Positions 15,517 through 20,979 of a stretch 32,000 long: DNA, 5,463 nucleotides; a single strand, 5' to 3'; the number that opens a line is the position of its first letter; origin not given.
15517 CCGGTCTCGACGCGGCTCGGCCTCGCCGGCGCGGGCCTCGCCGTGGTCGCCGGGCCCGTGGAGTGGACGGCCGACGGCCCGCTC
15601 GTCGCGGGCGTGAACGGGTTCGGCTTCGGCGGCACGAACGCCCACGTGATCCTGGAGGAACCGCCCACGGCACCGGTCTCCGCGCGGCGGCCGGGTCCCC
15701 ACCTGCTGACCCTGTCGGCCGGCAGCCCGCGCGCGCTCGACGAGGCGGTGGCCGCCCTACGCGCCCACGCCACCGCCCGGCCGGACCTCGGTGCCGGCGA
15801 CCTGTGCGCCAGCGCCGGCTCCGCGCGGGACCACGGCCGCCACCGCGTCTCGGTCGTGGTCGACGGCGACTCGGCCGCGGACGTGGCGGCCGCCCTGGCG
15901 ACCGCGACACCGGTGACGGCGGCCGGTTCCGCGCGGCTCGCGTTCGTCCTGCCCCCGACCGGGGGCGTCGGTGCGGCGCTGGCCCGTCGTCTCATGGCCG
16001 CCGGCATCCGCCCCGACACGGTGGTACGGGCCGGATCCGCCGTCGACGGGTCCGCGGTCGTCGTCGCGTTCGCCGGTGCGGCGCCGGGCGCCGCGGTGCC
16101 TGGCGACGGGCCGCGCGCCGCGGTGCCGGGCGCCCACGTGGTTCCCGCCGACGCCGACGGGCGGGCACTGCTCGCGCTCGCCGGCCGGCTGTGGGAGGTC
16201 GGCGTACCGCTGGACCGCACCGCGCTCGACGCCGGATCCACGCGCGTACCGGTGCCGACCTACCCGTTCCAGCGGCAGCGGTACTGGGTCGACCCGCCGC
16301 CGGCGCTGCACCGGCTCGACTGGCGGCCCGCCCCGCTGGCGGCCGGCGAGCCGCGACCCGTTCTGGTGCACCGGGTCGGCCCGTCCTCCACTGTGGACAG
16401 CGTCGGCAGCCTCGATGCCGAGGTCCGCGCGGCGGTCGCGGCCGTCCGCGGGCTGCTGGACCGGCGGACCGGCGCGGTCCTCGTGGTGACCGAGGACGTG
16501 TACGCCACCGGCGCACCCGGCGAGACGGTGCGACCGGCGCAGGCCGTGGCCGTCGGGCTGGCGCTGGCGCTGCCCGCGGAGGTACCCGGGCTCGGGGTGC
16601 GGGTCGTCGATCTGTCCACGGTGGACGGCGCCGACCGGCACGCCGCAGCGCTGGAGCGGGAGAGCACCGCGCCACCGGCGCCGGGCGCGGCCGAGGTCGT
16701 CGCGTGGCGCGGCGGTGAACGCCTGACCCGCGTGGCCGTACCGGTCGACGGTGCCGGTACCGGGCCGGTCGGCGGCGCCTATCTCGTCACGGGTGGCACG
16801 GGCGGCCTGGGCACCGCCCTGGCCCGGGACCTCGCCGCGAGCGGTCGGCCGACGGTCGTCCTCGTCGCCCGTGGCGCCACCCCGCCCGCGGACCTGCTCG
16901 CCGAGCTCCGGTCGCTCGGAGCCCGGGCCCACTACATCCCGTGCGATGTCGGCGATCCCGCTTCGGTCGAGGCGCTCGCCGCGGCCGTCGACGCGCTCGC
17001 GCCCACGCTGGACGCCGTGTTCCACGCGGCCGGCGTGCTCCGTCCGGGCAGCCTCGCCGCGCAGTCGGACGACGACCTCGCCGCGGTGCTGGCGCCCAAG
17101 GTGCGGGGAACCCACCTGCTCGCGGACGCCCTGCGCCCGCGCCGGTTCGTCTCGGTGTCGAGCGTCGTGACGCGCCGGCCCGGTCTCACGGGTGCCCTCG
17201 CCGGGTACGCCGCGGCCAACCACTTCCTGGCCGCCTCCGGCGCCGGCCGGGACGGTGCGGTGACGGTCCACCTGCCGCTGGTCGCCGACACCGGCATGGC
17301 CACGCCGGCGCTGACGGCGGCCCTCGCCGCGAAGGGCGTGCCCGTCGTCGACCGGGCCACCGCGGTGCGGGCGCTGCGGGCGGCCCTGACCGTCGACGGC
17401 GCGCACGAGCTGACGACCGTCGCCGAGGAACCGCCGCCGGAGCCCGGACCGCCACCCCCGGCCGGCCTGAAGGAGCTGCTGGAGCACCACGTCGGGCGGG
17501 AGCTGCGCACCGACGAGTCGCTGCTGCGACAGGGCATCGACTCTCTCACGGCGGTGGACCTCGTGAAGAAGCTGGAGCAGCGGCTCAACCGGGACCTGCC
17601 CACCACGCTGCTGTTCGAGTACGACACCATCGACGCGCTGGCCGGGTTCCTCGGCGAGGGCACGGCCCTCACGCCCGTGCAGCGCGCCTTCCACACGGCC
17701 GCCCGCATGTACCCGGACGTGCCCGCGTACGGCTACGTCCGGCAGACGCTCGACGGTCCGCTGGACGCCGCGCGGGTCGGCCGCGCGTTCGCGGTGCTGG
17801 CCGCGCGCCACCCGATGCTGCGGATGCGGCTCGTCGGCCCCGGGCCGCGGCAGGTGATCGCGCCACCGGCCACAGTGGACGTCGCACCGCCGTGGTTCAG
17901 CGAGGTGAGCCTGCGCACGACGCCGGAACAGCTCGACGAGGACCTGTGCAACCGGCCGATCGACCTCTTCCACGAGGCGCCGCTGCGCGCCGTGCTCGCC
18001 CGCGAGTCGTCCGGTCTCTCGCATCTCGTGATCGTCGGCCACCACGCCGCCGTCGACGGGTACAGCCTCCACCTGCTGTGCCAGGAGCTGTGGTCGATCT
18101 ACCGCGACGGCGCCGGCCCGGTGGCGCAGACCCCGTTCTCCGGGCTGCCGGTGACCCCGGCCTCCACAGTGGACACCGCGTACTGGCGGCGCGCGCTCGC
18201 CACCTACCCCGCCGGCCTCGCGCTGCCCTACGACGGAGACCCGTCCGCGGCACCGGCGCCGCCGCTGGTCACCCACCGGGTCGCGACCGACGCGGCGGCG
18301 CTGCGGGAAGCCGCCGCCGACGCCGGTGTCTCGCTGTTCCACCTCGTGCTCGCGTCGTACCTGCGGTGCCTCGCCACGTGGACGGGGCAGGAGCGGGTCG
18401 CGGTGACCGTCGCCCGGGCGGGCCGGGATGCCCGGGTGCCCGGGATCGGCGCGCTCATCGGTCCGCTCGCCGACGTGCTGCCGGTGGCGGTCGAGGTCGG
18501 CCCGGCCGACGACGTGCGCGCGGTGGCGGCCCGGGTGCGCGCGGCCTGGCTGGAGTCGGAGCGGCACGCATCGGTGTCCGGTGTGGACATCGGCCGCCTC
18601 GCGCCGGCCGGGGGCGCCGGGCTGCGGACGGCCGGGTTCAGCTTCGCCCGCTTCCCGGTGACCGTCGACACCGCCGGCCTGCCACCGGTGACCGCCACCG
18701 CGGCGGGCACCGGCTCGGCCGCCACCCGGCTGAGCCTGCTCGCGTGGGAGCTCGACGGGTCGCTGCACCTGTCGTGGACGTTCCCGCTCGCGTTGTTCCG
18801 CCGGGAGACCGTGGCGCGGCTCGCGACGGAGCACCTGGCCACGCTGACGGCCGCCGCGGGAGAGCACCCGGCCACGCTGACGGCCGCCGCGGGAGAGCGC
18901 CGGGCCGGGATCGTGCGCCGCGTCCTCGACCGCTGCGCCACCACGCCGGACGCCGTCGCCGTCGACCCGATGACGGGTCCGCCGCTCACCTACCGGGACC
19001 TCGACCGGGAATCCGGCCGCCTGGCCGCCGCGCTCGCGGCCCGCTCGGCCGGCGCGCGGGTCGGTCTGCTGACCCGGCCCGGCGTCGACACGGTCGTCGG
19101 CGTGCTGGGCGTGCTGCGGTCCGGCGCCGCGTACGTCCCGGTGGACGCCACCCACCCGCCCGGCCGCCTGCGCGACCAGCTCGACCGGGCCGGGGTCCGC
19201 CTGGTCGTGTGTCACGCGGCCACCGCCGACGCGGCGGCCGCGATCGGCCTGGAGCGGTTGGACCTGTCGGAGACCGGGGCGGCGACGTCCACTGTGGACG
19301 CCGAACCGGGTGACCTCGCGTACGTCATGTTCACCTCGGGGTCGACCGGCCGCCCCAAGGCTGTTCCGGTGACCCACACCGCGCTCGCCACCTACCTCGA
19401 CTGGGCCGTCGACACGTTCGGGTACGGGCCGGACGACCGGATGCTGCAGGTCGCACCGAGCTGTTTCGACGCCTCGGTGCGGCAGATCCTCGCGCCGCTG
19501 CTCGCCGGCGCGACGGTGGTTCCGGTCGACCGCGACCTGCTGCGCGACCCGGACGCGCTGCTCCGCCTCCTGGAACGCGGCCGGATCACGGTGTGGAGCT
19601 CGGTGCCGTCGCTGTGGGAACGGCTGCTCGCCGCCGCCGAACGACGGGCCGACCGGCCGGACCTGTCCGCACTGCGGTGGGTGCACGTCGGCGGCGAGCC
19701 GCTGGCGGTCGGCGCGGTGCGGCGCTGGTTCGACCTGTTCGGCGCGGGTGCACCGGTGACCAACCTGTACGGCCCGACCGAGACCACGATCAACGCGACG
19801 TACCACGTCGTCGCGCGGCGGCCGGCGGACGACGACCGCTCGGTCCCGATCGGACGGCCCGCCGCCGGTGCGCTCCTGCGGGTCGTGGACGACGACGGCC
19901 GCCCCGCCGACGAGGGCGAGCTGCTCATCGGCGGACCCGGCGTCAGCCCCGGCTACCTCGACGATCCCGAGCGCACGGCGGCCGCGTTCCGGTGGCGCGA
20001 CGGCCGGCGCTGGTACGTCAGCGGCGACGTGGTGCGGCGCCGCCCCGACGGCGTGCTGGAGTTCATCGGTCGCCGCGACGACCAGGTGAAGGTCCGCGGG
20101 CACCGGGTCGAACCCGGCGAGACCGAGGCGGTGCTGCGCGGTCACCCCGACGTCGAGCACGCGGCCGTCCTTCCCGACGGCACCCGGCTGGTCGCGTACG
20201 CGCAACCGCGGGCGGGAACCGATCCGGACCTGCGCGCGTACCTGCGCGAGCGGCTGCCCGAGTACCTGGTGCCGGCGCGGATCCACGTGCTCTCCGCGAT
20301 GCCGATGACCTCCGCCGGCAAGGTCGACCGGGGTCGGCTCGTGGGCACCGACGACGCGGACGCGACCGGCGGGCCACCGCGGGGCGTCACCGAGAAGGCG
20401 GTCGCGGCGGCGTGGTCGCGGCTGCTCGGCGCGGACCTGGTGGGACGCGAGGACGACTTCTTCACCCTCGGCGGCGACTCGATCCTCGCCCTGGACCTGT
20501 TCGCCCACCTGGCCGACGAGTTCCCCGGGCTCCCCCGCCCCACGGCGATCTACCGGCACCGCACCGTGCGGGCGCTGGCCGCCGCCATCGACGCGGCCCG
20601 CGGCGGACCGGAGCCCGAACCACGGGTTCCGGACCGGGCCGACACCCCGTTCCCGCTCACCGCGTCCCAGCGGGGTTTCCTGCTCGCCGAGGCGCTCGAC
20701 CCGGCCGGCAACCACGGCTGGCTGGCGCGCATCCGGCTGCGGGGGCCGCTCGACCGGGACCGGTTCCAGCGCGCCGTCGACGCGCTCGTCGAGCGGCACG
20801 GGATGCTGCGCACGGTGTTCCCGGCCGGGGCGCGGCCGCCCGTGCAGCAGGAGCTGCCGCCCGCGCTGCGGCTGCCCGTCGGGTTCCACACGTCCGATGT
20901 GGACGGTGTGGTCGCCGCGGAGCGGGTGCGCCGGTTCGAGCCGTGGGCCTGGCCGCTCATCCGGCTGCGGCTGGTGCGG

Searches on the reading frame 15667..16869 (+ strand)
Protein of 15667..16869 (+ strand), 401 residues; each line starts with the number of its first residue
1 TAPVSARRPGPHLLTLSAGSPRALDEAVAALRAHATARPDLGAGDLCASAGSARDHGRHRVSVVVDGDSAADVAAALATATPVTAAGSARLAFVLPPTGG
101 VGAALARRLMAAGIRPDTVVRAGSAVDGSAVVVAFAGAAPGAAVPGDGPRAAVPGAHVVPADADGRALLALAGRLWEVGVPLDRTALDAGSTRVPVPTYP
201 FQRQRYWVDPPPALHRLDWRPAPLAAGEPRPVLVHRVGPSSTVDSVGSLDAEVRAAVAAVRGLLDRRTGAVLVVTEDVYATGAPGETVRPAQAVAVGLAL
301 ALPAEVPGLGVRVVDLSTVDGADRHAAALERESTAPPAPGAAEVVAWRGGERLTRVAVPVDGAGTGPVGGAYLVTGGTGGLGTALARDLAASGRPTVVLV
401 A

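Call 21: search_protein_families(library=pfam, proteins=[window:15667-16869:+], max_evalue=0.01)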
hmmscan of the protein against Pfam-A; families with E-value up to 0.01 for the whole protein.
window:15667-16869:+ (401 aa): 2 families
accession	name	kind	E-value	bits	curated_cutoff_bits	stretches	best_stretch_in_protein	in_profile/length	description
PF22621.2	CurL-like_PKS_C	-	8e-11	42.2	27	1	12-66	1-55/64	CurL-like, PKS C-terminal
PF08659.16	KR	-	8.6e-05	23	22.6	1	370-400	1-31/180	KR domain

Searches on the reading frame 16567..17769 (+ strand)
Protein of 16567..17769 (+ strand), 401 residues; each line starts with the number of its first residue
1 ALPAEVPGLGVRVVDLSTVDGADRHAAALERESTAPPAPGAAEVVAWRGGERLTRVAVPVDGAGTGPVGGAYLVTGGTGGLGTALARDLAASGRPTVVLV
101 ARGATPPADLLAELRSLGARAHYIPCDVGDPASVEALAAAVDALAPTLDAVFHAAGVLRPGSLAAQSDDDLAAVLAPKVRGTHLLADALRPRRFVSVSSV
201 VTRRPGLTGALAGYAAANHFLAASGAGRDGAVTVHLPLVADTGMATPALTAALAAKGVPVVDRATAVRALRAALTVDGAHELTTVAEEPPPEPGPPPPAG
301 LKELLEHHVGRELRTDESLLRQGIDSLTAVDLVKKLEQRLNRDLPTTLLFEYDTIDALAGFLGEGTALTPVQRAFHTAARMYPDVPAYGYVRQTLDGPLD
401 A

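Call 21: search_protein_families(library=pfam, proteins=[window:16567-17769:+], max_evalue=0.01)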
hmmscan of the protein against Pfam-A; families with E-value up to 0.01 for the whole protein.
window:16567-17769:+ (401 aa): 8 families
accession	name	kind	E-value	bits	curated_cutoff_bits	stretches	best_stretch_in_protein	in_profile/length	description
PF08659.16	KR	-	4.1e-34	118.5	22.6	1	70-228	1-163/180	KR domain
PF00106.31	adh_short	-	4.9e-18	65.7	26.6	1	73-220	4-155/195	short chain dehydrogenase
PF13561.12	adh_short_C2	-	2.8e-14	53.7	27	1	79-202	6-127/236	Enoyl-(Acyl carrier protein) reductase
PF00550.31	PP-binding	-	3e-11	43.8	20.8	1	312-362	17-67/67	Phosphopantetheine attachment site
PF01370.27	Epimerase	-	2.4e-08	34.1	20.9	1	73-200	2-116/240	NAD dependent epimerase/dehydratase family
PF13460.12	NAD_binding_10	-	0.0011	19.3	27.2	1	76-203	1-102/184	NAD(P)H-binding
PF16363.11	GDP_Man_Dehyd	-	0.0061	16.5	27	1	73-156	1-84/332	GDP-mannose 4,6 dehydratase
PF02719.21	Polysacc_synt_2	-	0.0099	15.5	20.2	0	73-156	2-86/293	Polysaccharide biosynthesis protein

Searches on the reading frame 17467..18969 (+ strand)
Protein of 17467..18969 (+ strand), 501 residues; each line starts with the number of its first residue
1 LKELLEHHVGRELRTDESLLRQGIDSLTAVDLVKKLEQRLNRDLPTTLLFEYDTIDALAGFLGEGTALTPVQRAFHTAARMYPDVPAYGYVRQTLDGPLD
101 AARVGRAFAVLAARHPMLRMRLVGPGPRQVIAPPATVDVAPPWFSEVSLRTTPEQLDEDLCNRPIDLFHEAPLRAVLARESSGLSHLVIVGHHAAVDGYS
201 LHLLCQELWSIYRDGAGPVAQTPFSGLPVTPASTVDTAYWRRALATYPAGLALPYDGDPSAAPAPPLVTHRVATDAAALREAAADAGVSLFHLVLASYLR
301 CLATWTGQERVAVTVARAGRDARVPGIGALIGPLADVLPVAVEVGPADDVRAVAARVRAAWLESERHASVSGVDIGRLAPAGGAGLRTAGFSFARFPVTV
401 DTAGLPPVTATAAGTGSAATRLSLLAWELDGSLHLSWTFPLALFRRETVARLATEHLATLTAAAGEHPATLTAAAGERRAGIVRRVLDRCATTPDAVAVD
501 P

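Call 21: search_protein_families(library=pfam, proteins=[window:17467-18969:+], max_evalue=0.01)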
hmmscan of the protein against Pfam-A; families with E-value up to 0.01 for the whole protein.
window:17467-18969:+ (501 aa): 2 families
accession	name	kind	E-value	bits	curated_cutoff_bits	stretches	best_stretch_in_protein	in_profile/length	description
PF00668.25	Condensation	-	5.8e-33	114.7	30.6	1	67-470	6-439/456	Condensation domain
PF00550.31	PP-binding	-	5.9e-11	42.9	20.8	1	12-62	17-67/67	Phosphopantetheine attachment site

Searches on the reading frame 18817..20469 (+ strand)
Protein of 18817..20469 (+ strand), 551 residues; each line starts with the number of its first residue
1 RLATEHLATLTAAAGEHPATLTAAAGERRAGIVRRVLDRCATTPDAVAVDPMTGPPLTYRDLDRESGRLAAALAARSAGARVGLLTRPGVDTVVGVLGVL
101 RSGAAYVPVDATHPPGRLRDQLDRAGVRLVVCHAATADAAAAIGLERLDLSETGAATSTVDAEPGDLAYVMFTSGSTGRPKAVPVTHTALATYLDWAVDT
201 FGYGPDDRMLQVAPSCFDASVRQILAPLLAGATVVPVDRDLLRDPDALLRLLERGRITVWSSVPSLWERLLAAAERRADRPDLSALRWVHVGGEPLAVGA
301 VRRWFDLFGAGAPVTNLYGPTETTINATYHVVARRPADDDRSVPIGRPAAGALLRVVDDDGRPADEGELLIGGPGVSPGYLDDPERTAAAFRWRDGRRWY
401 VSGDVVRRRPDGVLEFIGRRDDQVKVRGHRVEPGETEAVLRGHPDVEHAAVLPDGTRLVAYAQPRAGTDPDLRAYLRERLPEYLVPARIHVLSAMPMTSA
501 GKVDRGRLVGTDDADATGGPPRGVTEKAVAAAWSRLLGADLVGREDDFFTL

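Call 21: search_protein_families(library=pfam, proteins=[window:18817-20469:+], max_evalue=0.01)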
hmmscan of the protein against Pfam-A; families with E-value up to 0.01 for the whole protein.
window:18817-20469:+ (551 aa): 2 families
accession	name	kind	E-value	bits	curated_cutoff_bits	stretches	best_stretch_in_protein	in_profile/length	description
PF00501.34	AMP-binding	-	1.1e-83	281.6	29.9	1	39-381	4-384/384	AMP-binding enzyme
PF13193.12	AMP-binding_C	-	3.4e-11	44.3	24.5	1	435-502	1-76/76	AMP-binding enzyme C-terminal domain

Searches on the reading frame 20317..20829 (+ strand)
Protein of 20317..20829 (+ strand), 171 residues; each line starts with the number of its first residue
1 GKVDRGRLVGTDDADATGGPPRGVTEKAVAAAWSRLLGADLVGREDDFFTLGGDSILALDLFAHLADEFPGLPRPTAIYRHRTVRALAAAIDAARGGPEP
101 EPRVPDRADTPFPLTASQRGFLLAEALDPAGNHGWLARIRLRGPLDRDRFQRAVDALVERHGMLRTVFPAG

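Call 21: search_protein_families(library=pfam, proteins=[window:20317-20829:+], max_evalue=0.01)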
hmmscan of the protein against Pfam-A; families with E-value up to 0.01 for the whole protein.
window:20317-20829:+ (171 aa): 2 families
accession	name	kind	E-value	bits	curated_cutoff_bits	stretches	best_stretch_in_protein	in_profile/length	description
PF00550.31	PP-binding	-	1.3e-11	45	20.8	1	28-91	2-67/67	Phosphopantetheine attachment site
PF00668.25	Condensation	-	5.5e-07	29.1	30.6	1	112-168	5-62/456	Condensation domain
